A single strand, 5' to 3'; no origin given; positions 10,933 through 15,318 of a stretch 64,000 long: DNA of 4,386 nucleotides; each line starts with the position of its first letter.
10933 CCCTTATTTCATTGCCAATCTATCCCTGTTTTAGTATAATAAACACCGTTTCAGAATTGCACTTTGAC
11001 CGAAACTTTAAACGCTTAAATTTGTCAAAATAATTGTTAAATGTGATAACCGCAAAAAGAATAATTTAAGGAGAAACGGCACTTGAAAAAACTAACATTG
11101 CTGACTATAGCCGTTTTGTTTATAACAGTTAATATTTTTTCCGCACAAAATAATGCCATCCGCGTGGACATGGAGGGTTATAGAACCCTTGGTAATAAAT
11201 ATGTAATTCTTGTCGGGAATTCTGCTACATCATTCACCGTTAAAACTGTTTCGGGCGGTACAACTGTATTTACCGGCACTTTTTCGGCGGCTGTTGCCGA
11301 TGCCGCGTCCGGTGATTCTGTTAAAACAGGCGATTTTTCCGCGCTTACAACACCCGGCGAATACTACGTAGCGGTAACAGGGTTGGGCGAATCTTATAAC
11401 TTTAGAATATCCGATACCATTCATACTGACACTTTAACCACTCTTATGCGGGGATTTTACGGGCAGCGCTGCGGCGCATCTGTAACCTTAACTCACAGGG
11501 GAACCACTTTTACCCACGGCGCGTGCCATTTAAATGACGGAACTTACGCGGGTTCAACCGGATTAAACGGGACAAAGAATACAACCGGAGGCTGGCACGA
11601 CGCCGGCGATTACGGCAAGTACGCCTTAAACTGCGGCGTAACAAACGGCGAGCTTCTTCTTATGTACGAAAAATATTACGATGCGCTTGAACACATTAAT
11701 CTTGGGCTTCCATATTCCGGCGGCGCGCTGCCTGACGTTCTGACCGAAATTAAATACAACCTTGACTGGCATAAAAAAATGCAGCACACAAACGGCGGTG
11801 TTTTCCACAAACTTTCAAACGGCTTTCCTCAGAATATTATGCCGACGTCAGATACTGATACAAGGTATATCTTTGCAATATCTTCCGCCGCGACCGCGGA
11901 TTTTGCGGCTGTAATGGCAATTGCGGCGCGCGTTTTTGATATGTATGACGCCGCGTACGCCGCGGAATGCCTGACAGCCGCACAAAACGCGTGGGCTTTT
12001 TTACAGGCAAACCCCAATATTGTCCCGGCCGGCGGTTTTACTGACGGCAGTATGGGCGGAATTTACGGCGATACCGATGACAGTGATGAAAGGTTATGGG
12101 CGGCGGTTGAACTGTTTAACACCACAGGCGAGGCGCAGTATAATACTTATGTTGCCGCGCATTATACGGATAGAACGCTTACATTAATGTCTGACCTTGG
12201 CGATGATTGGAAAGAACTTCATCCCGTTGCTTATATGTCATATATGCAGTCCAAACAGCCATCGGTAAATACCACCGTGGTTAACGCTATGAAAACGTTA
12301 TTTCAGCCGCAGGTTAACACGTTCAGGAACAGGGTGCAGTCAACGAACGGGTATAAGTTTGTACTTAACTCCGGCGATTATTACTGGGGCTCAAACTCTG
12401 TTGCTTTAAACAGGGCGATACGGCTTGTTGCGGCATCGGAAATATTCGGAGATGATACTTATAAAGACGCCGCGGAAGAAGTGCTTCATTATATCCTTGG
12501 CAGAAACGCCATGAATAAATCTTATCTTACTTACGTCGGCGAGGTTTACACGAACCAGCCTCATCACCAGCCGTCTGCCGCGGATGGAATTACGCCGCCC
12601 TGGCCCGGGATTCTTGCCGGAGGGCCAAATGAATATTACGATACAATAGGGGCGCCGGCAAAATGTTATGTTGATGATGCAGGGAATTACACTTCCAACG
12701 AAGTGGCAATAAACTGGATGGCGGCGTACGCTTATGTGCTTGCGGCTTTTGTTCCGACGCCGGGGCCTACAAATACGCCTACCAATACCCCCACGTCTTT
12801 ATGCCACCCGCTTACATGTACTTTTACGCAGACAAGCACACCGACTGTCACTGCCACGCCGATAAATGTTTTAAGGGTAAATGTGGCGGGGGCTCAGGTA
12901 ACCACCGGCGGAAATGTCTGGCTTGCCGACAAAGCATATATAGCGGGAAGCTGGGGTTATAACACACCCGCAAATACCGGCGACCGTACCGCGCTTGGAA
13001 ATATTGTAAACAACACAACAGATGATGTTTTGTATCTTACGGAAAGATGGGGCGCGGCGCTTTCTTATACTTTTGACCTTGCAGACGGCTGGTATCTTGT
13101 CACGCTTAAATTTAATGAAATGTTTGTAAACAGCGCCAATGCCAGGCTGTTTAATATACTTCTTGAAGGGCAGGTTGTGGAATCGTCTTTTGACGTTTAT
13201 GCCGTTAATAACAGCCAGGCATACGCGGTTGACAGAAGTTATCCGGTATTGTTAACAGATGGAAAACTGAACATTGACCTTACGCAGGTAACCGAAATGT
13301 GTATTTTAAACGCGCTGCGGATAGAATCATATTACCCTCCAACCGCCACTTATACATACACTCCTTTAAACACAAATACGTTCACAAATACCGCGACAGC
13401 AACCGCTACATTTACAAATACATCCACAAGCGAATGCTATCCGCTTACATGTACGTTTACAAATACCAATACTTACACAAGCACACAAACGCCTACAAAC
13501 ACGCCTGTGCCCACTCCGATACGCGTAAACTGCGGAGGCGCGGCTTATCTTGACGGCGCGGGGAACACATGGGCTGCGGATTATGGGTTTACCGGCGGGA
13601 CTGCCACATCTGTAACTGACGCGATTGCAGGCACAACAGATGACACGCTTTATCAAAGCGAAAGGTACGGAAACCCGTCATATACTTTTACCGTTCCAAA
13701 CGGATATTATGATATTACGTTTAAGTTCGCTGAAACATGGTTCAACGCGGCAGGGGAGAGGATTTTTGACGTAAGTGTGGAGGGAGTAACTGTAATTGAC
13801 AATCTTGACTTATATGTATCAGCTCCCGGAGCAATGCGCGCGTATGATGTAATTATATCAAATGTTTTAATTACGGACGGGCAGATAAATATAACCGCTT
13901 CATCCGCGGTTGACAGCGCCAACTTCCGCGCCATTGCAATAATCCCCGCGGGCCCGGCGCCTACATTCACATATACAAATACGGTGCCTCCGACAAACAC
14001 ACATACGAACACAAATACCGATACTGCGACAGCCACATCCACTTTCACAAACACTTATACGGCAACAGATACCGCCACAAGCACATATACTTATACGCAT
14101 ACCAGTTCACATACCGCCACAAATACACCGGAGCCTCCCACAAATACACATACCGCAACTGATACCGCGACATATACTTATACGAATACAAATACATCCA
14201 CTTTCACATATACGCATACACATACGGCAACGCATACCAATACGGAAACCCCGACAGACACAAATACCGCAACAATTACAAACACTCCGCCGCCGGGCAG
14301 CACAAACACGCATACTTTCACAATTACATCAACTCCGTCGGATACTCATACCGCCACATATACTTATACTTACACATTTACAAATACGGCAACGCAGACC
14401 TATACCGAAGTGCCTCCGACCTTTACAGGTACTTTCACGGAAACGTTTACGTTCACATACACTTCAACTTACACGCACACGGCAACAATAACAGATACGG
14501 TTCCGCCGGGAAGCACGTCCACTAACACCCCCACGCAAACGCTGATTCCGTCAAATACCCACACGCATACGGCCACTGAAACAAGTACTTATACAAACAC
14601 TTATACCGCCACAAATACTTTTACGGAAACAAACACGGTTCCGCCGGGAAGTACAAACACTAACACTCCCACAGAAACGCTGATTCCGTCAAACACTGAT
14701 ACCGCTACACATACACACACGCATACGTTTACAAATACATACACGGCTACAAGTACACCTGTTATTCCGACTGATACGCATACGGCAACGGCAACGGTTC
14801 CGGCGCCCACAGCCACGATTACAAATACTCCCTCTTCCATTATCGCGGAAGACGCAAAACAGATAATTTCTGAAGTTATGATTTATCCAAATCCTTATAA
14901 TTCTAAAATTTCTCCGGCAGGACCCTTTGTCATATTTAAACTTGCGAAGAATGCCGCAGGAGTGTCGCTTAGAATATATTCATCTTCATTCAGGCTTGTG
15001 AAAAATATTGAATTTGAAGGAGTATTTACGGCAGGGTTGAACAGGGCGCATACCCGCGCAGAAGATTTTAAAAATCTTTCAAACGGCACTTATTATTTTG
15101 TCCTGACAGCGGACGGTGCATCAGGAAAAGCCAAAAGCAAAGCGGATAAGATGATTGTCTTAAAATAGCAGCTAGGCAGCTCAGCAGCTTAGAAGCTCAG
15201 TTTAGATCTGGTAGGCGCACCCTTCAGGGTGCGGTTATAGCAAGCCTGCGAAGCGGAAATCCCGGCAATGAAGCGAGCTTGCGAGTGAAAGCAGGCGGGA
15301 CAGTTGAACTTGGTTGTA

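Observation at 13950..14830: Hundreds of residues of strictly alternating threonine (T-X)n instead of ordinary Pro/Thr linkers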

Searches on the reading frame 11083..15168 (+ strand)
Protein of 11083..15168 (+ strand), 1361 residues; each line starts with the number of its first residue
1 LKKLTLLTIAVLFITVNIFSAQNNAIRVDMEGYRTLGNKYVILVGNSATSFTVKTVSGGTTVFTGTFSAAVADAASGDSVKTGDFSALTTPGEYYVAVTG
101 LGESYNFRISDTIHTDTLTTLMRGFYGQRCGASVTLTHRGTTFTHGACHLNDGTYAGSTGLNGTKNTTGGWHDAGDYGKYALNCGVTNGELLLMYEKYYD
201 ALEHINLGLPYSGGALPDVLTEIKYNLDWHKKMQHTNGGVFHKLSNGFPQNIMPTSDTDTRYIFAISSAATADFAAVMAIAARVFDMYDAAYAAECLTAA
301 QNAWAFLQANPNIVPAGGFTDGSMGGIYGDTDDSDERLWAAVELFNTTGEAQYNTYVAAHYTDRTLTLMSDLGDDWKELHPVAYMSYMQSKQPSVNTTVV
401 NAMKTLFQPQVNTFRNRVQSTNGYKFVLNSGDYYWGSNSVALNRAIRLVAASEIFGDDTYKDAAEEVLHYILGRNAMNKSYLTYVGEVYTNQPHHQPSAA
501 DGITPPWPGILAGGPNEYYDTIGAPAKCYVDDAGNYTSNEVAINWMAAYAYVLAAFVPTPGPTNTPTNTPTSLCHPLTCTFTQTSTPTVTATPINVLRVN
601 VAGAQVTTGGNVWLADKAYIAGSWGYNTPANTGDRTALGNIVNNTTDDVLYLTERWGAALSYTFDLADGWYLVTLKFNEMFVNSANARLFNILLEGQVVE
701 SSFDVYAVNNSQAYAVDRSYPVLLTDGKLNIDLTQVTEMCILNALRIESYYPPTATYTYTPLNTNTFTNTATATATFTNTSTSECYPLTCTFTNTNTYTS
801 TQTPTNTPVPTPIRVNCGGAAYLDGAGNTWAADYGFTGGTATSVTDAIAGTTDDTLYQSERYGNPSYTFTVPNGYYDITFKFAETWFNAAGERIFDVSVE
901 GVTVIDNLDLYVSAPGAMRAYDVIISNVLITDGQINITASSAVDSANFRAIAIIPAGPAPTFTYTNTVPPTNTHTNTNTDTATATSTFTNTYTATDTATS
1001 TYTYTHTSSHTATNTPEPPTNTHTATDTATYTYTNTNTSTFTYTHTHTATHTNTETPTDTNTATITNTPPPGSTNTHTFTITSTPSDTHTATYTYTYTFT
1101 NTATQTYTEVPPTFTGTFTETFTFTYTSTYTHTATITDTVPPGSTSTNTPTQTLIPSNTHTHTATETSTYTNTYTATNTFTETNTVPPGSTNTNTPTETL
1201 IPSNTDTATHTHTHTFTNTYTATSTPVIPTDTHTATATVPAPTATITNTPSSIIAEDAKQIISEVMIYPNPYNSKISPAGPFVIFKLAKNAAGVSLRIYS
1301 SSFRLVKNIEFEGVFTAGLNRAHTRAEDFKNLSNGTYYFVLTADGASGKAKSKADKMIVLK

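Call 7: search_protein_families(library=pfam, proteins=[window:11083-15168:+], max_evalue=0.01)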
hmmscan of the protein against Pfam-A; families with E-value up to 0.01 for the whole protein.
window:11083-15168:+ (1361 aa): 3 families
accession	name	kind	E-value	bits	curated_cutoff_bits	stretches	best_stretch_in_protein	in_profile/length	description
PF00759.25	Glyco_hydro_9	-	1.1e-88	298.9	27.7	1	116-553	3-444/444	Glycosyl hydrolase family 9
PF11721.14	Malectin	-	2.9e-50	170.9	23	2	813-943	3-143/163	Malectin domain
PF02927.20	CelD_N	-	2.4e-18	67.1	24.6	1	22-102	2-85/86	Cellulase N-terminal ig-like domain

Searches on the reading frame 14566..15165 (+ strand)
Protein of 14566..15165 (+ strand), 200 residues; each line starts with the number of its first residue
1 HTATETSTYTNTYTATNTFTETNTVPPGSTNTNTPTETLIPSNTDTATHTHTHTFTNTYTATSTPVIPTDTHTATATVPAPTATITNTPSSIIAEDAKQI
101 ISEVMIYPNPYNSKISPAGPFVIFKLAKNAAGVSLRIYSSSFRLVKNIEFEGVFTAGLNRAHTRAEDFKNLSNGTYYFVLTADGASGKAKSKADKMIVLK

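Call 54: predict_structure(alignment_id=A3)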
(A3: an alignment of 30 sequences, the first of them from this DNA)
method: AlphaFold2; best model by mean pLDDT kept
length: 200 residues; sequences in the alignment: 30
mean_pLDDT: 71.9   pTM: 0.54
mean pLDDT of the five models: 71.9, 71.6, 71.4, 69.8, 69.4
residues with pLDDT >= 90: 99; 70-90: 6; 50-70: 29; < 50: 66
segments of 3 or more residues with pLDDT < 50: 1-17, 19-21, 29-33, 35-68
pLDDT, mean of each block of 10 residues (from residue 1): 38 43 46 43 40 39 41 57 55 75 97 94 96 97 97 94 96 98 94 96
secondary structure, 60 per line:
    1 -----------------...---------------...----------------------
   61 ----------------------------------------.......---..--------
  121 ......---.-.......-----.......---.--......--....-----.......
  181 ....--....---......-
elements in order: E18-20 E36-38 E101-107 E121-126 E132-138 E144-150 E157-162 H165-168 E174-184 E187-190 E194-199

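Call 57: fold_search(model_id=the predicted structure, library=pdb)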
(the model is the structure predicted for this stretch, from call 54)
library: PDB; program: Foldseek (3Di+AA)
matches with E <= 10: 1650; with E <= 0.001: 3
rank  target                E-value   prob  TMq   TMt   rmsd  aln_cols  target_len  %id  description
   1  6za2_A                4.0e-04  1.00  0.41  0.08   2.4       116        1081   19  Crystal structure of dimeric latent PorU from Porphyromonas gingivalis (released 2021-09-29)
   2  8jmw_A                5.0e-04  1.00  0.37  0.15   3.8       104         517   12  Fibril form of serine peptidase Vpr (released 2023-12-06)
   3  6za2_B                5.3e-04  1.00  0.41  0.08   2.8       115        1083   19  Crystal structure of dimeric latent PorU from Porphyromonas gingivalis (released 2021-09-29)
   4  3idu_A                1.8e-03  0.99  0.23  0.34   6.4       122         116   13  Crystal Structure of the CARDB domain of the PF1109 protein in complex with di-metal ions from Pyrococcus furiosus, No (released 2009-08-04)
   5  7bhq_D                2.4e-03  1.00  0.30  0.30   5.9       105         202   17  In situ assembled Salmonella FlgD hook cap complex (released 2021-05-05)
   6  7eha_B                2.5e-03  1.00  0.29  0.34   4.4        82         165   22  Crystal structure of the flagellar hook cap from Salmonella enterica serovar Typhimurium (released 2021-11-24)
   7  7eha_E                2.8e-03  1.00  0.29  0.34   5.1        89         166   19  Crystal structure of the flagellar hook cap from Salmonella enterica serovar Typhimurium (released 2021-11-24)
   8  7eha_C                2.9e-03  1.00  0.29  0.35   5.3        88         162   19  Crystal structure of the flagellar hook cap from Salmonella enterica serovar Typhimurium (released 2021-11-24)
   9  3idu_B                2.9e-03  0.98  0.23  0.34   6.4       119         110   13  Crystal Structure of the CARDB domain of the PF1109 protein in complex with di-metal ions from Pyrococcus furiosus, No (released 2009-08-04)
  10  3tp4_B                3.1e-03  1.00  0.35  0.17   3.8       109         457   16  Crystal Structure of engineered protein at the resolution 1.98A, Northeast Structural Genomics Consortium Target OR128 (released 2011-10-05)
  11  7bhq_A                4.5e-03  1.00  0.29  0.29   4.0        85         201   21  In situ assembled Salmonella FlgD hook cap complex (released 2021-05-05)
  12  7y9a_A                4.7e-03  1.00  0.27  0.28   5.9       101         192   13  Crystal structure of sDscam Ig1-2 domains, isoform beta2v6 (released 2023-05-24)
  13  7eha_A                5.2e-03  1.00  0.28  0.31   5.4        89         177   19  Crystal structure of the flagellar hook cap from Salmonella enterica serovar Typhimurium (released 2021-11-24)
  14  5gpr                  5.5e-03  1.00  0.24  0.10   4.9        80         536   18  Crystal structure of chitinase-h from Ostrinia furnacalis (released 2017-01-11)
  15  8xrp_D                6.2e-03  1.00  0.31  0.51   7.8       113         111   15  The Cryo-EM structure of IL-12, receptor subunit beta-1 and receptor subunit beta-2 complex (released 2024-07-24)
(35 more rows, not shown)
